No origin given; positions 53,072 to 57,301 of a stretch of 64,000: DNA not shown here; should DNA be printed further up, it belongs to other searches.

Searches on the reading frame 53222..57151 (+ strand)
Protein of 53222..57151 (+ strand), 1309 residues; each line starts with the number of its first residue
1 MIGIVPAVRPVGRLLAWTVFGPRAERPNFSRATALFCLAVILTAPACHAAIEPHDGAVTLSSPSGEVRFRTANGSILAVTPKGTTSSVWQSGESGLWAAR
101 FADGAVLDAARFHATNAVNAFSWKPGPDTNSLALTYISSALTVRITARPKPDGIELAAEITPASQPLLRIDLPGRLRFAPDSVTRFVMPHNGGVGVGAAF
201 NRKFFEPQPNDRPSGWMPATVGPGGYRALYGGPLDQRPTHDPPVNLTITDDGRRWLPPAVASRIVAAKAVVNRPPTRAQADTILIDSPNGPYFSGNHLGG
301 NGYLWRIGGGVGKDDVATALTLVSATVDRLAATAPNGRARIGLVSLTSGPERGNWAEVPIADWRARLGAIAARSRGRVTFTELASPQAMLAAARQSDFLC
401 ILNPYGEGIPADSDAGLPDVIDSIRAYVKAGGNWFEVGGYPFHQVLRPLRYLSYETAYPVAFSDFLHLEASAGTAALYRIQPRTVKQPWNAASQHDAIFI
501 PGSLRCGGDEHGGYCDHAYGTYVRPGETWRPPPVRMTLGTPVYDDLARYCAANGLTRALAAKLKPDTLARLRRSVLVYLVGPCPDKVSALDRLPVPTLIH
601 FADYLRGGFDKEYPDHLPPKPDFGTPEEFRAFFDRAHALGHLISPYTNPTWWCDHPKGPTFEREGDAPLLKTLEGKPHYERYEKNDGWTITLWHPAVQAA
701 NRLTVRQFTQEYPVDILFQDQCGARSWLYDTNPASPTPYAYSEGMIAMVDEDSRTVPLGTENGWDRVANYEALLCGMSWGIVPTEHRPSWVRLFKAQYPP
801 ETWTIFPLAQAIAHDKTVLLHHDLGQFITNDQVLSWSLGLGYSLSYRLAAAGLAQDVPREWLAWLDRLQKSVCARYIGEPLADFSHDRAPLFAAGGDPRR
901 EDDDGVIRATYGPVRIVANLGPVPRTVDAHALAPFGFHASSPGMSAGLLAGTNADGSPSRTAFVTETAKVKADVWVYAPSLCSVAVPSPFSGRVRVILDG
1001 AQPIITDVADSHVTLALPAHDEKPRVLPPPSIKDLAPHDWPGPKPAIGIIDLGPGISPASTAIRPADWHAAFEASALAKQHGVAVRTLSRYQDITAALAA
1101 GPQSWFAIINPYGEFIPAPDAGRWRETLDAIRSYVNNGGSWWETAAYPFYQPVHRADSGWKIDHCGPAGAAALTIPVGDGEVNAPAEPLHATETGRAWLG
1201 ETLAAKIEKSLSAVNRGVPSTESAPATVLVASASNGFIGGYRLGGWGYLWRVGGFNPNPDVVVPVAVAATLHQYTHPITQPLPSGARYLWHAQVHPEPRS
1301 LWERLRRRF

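Call 48: search_protein_families(library=pfam, proteins=[window:53222-57151:+], max_evalue=0.001)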
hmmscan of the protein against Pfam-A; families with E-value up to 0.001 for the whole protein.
window:53222-57151:+ (1309 aa): 1 family
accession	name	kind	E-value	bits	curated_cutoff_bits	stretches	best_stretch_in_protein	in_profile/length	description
PF19773.5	DUF6259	-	1.4e-06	28.1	28.7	1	588-724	69-204/300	Domain of unknown function (DUF6259)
